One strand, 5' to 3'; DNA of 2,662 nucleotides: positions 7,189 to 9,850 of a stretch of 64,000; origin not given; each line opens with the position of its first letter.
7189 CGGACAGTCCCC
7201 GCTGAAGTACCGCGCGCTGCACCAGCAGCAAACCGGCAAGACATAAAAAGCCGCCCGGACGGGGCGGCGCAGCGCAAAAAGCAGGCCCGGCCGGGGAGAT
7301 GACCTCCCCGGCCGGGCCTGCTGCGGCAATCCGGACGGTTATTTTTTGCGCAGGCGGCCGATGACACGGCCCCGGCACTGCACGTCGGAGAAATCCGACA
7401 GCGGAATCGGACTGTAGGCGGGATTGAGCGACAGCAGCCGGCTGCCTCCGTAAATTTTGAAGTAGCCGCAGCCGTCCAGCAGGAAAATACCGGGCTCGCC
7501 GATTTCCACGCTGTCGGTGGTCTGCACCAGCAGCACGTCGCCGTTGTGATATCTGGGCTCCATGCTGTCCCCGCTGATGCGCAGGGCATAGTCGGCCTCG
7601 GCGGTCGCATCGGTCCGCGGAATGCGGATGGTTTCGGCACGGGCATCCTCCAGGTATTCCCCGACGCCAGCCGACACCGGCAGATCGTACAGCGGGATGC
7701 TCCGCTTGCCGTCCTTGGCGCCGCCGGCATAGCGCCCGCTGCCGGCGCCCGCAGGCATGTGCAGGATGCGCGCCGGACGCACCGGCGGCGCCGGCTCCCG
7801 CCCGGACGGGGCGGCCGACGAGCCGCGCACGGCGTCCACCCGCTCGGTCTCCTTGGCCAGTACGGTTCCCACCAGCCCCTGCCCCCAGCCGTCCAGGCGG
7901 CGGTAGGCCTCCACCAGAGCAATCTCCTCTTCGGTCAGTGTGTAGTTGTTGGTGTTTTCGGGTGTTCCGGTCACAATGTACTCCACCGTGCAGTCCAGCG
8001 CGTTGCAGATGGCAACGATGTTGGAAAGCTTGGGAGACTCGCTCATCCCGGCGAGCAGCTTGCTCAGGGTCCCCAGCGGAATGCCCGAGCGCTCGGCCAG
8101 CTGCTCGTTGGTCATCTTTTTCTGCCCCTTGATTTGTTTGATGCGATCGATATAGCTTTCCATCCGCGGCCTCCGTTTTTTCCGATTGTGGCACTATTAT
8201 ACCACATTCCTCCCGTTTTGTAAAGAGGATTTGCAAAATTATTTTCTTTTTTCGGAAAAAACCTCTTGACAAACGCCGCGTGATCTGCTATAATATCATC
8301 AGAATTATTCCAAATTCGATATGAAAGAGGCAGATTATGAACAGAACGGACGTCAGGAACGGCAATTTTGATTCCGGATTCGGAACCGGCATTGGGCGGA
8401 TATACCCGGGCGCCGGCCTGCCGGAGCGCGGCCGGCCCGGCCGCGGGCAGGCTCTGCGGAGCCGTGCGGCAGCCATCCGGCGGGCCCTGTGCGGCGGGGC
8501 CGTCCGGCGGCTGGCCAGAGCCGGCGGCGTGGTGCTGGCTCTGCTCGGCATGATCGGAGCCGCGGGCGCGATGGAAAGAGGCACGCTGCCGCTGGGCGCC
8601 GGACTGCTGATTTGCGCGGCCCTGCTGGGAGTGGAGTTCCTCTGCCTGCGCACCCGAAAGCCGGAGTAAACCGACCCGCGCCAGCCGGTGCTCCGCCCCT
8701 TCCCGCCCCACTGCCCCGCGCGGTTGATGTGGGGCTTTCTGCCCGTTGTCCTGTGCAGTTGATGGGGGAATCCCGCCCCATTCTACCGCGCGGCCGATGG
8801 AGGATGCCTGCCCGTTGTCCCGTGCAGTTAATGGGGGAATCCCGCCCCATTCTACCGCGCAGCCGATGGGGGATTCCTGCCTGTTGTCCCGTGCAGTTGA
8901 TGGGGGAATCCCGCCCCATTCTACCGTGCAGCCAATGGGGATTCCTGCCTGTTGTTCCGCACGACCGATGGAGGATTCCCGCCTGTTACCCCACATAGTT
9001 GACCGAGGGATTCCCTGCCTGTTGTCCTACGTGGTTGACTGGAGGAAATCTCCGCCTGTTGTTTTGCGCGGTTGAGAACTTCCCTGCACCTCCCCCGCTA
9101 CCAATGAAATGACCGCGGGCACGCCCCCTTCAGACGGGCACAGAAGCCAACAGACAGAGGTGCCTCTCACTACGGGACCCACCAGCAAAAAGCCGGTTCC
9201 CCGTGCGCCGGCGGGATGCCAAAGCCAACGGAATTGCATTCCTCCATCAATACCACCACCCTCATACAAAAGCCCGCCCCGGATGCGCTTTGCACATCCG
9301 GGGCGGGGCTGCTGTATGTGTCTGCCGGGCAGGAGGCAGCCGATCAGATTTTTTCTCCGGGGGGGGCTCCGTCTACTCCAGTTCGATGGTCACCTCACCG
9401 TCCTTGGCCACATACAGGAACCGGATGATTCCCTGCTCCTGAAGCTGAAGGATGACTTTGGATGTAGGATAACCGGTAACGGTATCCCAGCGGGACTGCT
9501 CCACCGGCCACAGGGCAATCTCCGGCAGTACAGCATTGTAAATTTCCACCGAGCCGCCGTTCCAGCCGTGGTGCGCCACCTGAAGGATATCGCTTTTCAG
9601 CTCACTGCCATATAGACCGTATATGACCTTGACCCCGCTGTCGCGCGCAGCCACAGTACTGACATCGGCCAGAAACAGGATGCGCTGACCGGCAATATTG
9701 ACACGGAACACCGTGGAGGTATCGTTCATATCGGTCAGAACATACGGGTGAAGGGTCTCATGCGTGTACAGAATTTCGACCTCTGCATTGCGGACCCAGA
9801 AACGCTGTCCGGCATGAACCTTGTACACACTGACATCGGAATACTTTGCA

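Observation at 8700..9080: Intergenic tandem array with a 69-bp period (two ~35-bp half-units) and an embedded hairpin; not a CRISPR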

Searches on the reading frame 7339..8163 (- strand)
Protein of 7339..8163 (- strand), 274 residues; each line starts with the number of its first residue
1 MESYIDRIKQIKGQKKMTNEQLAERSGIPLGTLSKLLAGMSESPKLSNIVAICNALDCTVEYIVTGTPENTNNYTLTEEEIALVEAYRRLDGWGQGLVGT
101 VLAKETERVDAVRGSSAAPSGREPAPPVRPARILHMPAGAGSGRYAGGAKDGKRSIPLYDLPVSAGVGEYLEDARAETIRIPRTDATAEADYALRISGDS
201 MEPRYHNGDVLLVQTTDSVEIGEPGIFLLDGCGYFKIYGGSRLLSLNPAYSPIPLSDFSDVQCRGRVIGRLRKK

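Call 12: find_encoding_contigs(protein=window:7339-8163:-, flank=6000, max_places=10)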
Protein window:7339-8163:- (274 aa): 23 contigs read that carry it; 10 places shown.
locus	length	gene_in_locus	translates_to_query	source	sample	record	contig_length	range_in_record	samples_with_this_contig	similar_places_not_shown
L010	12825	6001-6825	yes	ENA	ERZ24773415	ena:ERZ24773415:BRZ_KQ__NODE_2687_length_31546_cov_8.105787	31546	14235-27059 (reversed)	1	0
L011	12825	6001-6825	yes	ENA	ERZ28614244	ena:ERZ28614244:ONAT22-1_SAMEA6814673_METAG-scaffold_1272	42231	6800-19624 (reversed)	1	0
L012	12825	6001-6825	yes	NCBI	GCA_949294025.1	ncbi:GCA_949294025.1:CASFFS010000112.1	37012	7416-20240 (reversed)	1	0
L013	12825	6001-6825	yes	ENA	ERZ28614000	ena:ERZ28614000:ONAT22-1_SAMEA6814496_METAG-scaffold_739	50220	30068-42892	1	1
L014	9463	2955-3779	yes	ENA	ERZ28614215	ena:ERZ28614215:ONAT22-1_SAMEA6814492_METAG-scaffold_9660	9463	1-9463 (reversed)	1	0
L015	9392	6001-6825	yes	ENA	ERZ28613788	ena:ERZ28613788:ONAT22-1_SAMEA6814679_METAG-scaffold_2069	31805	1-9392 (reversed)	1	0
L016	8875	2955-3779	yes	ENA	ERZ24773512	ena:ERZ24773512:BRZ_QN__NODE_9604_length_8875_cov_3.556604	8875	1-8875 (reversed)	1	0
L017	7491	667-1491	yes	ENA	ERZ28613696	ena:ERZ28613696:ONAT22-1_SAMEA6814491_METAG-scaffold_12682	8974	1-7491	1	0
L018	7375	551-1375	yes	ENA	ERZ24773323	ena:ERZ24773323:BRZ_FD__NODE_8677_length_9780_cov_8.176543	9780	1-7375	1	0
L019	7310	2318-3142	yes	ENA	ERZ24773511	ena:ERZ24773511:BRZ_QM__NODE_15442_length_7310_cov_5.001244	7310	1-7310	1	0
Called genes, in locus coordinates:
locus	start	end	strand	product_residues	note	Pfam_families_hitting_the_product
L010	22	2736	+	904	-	-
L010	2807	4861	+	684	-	-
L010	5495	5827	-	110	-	-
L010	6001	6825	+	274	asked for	PF01381:HTH_3, PF13443:HTH_26, PF00717:Peptidase_S24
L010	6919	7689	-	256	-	PF02311:AraC_binding (weak), PF00165:HTH_AraC, PF12833:HTH_18, PF00165:HTH_AraC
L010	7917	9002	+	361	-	PF01156:IU_nuc_hydro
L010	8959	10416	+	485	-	PF01547:SBP_bac_1 (faint)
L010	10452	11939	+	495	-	-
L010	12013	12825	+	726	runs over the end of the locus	PF13472:Lipase_GDSL_2, PF16255:Lipase_GDSL_lke (weak)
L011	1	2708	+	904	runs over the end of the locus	-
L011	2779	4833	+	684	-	-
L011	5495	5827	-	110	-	-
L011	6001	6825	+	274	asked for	PF01381:HTH_3, PF13443:HTH_26, PF00717:Peptidase_S24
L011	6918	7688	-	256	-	PF02311:AraC_binding (weak), PF00165:HTH_AraC, PF12833:HTH_18, PF00165:HTH_AraC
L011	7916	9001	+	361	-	PF01156:IU_nuc_hydro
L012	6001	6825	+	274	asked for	PF01381:HTH_3, PF13443:HTH_26, PF00717:Peptidase_S24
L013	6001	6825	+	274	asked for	PF01381:HTH_3, PF13443:HTH_26, PF00717:Peptidase_S24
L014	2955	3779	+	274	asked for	PF01381:HTH_3, PF13443:HTH_26, PF00717:Peptidase_S24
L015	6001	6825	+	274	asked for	PF01381:HTH_3, PF13443:HTH_26, PF00717:Peptidase_S24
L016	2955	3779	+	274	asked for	PF01381:HTH_3, PF13443:HTH_26, PF00717:Peptidase_S24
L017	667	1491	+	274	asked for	PF01381:HTH_3, PF13443:HTH_26, PF00717:Peptidase_S24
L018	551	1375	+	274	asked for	PF01381:HTH_3, PF13443:HTH_26, PF00717:Peptidase_S24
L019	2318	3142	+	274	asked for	PF01381:HTH_3, PF13443:HTH_26, PF00717:Peptidase_S24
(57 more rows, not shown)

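Call 17: find_homologous_proteins(query=window:7339-8163:-)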
Query window:7339-8163:- (274 aa): 1924 proteins with E <= 0.001 among 4612 candidates; the best 120 are listed.
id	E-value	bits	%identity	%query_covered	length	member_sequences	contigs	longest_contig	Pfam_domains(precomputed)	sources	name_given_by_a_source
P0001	6.7e-178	608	100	100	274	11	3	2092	PF00717.29,PF01381.29,PF13443.13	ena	-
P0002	4.3e-127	441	75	100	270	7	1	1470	PF12844.14,PF00717.29,PF01381.29,PF13560.13,PF13443.13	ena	-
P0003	4.0e-123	428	73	100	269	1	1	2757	PF12844.14,PF00717.29,PF01381.29,PF13560.13,PF13443.13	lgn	-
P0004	5.1e-122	424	73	100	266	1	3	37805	PF12844.14,PF00717.29,PF01381.29,PF13443.13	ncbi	-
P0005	2.4e-119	416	71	100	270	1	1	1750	PF00717.29,PF01381.29,PF13560.13,PF13443.13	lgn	-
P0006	5.3e-119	414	70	100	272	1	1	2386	PF12844.14,PF00717.29,PF01381.29,PF13443.13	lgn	-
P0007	5.9e-118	411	71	100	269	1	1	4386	PF12844.14,PF00717.29,PF01381.29,PF13560.13,PF13443.13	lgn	-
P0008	8.3e-118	410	69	100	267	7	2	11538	PF12844.14,PF00717.29,PF01381.29,PF13443.13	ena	-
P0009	8.9e-118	410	72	100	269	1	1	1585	PF00717.29,PF01381.29,PF13560.13,PF13443.13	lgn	-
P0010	1.5e-117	410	71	100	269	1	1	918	PF00717.29,PF01381.29,PF13443.13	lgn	-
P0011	5.0e-117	408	71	100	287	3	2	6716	PF00717.29,PF01381.29,PF13443.13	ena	-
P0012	3.1e-116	405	69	100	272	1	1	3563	PF12844.14,PF00717.29,PF01381.29,PF13443.13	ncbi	-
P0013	9.8e-116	404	70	100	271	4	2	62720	PF00717.29,PF01381.29,PF13443.13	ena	-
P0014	2.5e-115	402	70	100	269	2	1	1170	PF00717.29,PF01381.29,PF13443.13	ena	-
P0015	2.6e-115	402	69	100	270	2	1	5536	PF12844.14,PF00717.29,PF01381.29,PF13443.13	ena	-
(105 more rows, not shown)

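Call 19: find_encoding_contigs(protein=P0004, flank=5000, max_places=4)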
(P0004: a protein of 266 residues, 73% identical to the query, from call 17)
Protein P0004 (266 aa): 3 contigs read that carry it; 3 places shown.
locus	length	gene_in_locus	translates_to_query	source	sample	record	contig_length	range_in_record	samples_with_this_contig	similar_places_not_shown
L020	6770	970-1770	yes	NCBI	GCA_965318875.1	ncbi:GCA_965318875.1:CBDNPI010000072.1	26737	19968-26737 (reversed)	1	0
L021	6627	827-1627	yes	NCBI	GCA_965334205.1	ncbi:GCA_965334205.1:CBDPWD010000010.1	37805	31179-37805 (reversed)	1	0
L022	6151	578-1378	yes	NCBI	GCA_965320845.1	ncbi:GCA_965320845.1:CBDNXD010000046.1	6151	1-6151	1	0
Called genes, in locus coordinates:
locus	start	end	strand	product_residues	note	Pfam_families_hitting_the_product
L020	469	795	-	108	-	-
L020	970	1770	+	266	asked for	PF01381:HTH_3, PF12844:HTH_19 (weak), PF13443:HTH_26, PF00717:Peptidase_S24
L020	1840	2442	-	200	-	PF11667:DUF3267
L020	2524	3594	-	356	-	PF03054:tRNA_Me_trans, PF20259:tRNA_Me_trans_M, PF20258:tRNA_Me_trans_C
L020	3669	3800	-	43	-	-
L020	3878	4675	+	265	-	PF01522:Polysacc_deac_1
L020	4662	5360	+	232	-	PF01522:Polysacc_deac_1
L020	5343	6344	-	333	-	-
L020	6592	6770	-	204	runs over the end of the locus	PF00005:ABC_tran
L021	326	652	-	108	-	-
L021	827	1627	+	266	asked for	PF01381:HTH_3, PF12844:HTH_19 (weak), PF13443:HTH_26, PF00717:Peptidase_S24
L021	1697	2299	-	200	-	PF11667:DUF3267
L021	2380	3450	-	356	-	PF03054:tRNA_Me_trans, PF20259:tRNA_Me_trans_M, PF20258:tRNA_Me_trans_C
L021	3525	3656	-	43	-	-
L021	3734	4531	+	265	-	PF01522:Polysacc_deac_1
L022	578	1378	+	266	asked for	PF01381:HTH_3, PF12844:HTH_19 (weak), PF13443:HTH_26, PF00717:Peptidase_S24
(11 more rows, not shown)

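Call 21: find_encoding_contigs(protein=P0013, flank=5000, max_places=3)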
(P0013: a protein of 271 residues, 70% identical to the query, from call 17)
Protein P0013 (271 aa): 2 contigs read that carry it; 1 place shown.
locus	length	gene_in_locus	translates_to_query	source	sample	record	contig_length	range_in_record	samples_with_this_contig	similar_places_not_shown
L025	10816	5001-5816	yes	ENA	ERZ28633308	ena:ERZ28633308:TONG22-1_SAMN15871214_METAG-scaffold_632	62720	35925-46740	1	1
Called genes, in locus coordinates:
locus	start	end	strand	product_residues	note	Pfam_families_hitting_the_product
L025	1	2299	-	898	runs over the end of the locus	PF00496:SBP_bac_5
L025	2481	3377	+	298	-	PF03418:Peptidase_A25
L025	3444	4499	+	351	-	PF07454:SpoIIP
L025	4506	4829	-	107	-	-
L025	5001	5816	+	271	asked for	PF01381:HTH_3, PF13443:HTH_26, PF00717:Peptidase_S24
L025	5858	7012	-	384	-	PF03600:CitMHS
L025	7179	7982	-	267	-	-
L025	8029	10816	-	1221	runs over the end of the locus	PF00580:UvrD-helicase, PF01443:Viral_helicase1 (faint), PF13245:AAA_19, PF13361:UvrD_C, PF13538:UvrD_C_2 (faint), PF12705:PDDEXK_1 (weak)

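Call 33: find_related_loci(query=A2, collection=metagenome_contigs, flank=3000)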
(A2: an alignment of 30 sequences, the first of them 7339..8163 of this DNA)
Query A2 (274 aa) in metagenome_contigs; peptide patterns used: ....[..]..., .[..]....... (x = any residue, [..] = any of these).
600 stretches matched a pattern (row limit reached: there are more); 493 encode a relative of the query (tblastn E <= 1e-3); the best 80 are kept; 80 distinct loci.
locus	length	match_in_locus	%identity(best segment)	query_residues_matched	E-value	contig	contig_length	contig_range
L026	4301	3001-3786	67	1-269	1e-120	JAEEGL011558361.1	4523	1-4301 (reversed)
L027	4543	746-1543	69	1-274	9e-117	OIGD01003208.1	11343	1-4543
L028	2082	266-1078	63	1-274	2e-121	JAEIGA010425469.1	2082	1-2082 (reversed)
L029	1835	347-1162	64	1-274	9e-123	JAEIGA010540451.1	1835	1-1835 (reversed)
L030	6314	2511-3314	66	1-274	4e-114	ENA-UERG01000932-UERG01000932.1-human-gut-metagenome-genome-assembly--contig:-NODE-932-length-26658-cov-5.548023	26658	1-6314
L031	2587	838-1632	64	1-268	2e-114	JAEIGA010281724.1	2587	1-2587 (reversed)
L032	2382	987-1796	59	4-274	2e-107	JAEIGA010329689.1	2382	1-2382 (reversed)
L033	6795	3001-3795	58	2-274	3e-101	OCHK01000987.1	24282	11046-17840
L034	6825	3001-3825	56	4-274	1e-96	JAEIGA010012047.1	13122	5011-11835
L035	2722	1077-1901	57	4-274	1e-98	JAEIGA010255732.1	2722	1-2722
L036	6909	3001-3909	52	2-274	3e-95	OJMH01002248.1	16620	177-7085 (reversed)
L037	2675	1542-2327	56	3-274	8e-98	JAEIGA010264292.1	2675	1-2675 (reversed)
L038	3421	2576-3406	54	4-274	2e-95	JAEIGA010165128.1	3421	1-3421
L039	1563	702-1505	57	3-274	7e-101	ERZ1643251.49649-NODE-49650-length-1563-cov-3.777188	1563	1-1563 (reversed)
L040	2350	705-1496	55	3-274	1e-96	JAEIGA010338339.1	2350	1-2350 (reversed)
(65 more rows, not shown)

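Call 48: list_cluster_members(proteins=[window:7339-8163:-, window:5163-6248:-])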
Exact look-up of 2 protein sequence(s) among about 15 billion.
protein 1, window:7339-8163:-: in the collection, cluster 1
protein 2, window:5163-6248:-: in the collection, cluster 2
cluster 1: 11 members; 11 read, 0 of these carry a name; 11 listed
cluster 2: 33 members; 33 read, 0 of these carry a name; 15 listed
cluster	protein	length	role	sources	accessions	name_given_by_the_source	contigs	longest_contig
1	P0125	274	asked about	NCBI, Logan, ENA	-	-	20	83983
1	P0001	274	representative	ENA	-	-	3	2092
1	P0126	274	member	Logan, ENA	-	-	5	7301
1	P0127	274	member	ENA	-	-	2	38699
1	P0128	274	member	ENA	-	-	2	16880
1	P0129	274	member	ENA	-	-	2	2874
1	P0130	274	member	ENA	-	-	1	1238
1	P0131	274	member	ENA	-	-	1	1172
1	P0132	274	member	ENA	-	-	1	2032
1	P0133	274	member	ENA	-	-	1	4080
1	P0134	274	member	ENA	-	-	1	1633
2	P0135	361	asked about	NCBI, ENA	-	-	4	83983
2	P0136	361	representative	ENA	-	-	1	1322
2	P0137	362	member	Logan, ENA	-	-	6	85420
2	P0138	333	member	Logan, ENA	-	-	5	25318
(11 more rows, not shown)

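Call 49: find_encoding_contigs(protein=P0127, flank=3000, max_places=4)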
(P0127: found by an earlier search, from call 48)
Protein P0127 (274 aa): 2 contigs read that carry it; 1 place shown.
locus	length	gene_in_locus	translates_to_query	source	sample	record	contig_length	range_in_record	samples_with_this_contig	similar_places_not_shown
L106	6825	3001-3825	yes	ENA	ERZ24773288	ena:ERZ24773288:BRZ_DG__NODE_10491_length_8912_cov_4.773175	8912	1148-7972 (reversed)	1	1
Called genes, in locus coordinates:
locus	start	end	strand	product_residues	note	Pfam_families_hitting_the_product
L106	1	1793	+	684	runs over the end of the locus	-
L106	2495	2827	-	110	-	-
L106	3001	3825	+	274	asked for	PF01381:HTH_3, PF13443:HTH_26, PF00717:Peptidase_S24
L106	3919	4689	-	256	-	PF02311:AraC_binding (weak), PF00165:HTH_AraC, PF12833:HTH_18, PF00165:HTH_AraC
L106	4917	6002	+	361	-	PF01156:IU_nuc_hydro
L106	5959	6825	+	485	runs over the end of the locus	PF01547:SBP_bac_1 (faint)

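Call 50: find_encoding_contigs(protein=P0128, flank=3000, max_places=4)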
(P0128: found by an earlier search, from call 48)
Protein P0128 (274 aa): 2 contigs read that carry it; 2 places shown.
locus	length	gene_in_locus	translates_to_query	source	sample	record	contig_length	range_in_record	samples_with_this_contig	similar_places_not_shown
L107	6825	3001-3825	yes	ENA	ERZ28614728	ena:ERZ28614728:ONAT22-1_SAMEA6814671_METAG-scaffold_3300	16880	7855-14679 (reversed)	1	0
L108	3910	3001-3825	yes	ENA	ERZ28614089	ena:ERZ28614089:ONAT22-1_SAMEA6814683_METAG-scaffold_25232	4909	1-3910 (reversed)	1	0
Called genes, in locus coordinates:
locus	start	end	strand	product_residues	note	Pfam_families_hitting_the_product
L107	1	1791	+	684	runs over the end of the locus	-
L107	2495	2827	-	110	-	-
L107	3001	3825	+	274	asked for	PF01381:HTH_3, PF13443:HTH_26, PF00717:Peptidase_S24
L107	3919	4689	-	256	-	PF02311:AraC_binding (weak), PF00165:HTH_AraC, PF12833:HTH_18, PF00165:HTH_AraC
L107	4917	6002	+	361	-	PF01156:IU_nuc_hydro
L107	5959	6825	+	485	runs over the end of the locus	-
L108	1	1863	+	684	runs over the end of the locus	-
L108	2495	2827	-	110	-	-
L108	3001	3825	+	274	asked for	PF01381:HTH_3, PF13443:HTH_26, PF00717:Peptidase_S24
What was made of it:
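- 13 contigs from independent assemblies carry the identical or more than 90% identical XRE-S24 protein (calls 12, 49, 50). Gene callers found nothing there in the 11 contigs that span the gap (calls 12, 49, 50).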

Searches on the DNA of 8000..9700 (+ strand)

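Call 4: search_rna_families(source=window, start=8000, end=9700, threshold=evalue, max_evalue=10, show_alignments=3)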
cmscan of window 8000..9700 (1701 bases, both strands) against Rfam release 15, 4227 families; matches with E-value up to 10: 6.
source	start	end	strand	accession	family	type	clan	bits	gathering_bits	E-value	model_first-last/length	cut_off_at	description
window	9272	9308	+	RF03265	mir-1460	Gene; miRNA;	-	20.2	74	3.1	1-91/91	no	mir-1460 microRNA precursor family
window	9261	9323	-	RF03965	mir-8927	Gene; miRNA;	-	17.9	160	1.7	1-145/145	no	mir-8927 microRNA precursor family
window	9262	9319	-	RF03465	MIR9666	Gene; miRNA;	-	17.6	88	2.6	1-98/98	no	MIR9666 microRNA precursor family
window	8137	8273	-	RF02973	Enterococcus-1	Gene; sRNA;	-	17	71.4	1.9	1-152/152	no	Enterococcus-1 RNA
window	9443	9492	+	RF00186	SNORD101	Gene; snRNA; snoRNA; CD-box;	CL00074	16.5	47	8.3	1-73/73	no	Small nucleolar RNA SNORD101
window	8159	8274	-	RF02161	PART1_3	Gene; lncRNA;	-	15.3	40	1.9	1-131/131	no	Prostate androgen-regulated transcript 1 conserved region 3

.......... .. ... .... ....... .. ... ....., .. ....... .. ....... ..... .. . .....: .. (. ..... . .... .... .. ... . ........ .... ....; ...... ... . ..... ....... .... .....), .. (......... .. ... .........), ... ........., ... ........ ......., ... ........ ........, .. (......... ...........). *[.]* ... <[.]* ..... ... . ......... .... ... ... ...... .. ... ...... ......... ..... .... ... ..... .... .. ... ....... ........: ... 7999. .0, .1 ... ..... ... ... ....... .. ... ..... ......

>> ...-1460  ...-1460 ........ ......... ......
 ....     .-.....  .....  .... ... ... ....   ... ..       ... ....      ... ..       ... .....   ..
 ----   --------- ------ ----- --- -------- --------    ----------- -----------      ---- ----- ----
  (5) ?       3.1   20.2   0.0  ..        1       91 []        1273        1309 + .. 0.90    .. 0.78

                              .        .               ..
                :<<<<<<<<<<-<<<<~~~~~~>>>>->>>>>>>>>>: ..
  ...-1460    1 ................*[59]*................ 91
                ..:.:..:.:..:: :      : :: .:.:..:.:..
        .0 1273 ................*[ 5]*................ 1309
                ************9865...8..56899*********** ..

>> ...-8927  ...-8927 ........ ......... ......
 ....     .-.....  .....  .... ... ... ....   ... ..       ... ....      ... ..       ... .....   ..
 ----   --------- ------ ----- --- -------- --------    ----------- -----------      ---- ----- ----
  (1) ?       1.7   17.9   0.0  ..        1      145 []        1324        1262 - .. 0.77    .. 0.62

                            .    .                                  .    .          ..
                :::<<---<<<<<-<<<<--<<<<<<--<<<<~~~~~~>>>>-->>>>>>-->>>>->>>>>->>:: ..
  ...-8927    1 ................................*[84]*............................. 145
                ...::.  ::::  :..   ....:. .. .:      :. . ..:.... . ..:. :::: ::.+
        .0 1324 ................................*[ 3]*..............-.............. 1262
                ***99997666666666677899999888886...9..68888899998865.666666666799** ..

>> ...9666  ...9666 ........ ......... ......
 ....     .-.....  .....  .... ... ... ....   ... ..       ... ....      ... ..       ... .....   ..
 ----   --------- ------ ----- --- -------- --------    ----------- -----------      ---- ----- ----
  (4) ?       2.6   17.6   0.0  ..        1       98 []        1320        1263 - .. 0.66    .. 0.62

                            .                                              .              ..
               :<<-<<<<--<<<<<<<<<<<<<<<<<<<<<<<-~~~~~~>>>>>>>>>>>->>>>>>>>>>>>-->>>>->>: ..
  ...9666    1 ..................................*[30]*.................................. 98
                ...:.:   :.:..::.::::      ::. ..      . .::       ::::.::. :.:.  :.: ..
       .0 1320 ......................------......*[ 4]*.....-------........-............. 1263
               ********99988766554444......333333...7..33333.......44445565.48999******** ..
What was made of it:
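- On CRISPR array: Rfam gives no match, even with the E-value limit raised to 10 (call 4).
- Closest known: CRISPR array. Different: Rfam finds no CRISPR-DR match (call 4).
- Rfam gives no match (call 4).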

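Call 13: search_dna_similar(query=window:8200-9400:+, collection=phages, mode=distant)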
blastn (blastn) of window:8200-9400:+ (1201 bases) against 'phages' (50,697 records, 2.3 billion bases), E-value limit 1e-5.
No match.

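Call 14: search_dna_similar(query=window:8200-9400:+, collection=plasmids, mode=distant)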
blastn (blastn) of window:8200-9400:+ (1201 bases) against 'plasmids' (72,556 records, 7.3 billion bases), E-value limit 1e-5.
No match.
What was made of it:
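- On Iterons (replication origin): Phage and plasmid BLAST searches gave no match (calls 13, 14).
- Tried and rejected: blastn against phage and plasmid records gave no match (calls 13, 14).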

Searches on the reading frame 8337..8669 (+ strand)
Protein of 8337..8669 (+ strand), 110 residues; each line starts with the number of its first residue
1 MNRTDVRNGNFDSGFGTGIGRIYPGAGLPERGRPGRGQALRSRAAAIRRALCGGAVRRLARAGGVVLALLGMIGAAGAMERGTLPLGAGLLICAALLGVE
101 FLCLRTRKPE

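Call 18: find_homologous_proteins(query=window:8337-8669:+)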
Query window:8337-8669:+ (110 aa): 4 proteins with E <= 0.001 among 243 candidates.
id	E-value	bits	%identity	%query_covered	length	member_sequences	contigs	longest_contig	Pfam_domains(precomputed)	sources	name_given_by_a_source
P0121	5.7e-60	218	98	100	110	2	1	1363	-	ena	-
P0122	1.4e-58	214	97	100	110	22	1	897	-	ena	-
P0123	1.4e-20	91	53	98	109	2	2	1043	-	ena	-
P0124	6.0e-11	60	97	28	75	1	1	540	-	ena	-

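Call 20: find_encoding_contigs(protein=P0123, flank=5000, max_places=4)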
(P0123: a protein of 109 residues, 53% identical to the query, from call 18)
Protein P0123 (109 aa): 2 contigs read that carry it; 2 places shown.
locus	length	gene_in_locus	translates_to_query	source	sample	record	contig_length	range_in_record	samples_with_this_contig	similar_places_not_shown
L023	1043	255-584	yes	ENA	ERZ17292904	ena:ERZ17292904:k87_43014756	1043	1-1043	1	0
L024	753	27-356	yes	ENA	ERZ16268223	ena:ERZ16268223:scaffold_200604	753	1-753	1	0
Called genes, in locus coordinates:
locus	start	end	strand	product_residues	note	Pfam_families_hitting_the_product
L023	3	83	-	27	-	?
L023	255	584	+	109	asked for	-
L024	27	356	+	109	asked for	-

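Call 36: search_protein_families(library=pfam, proteins=[window:8337-8669:+], max_evalue=0.01)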
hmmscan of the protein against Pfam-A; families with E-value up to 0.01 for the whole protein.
window:8337-8669:+ (110 aa): 0 families
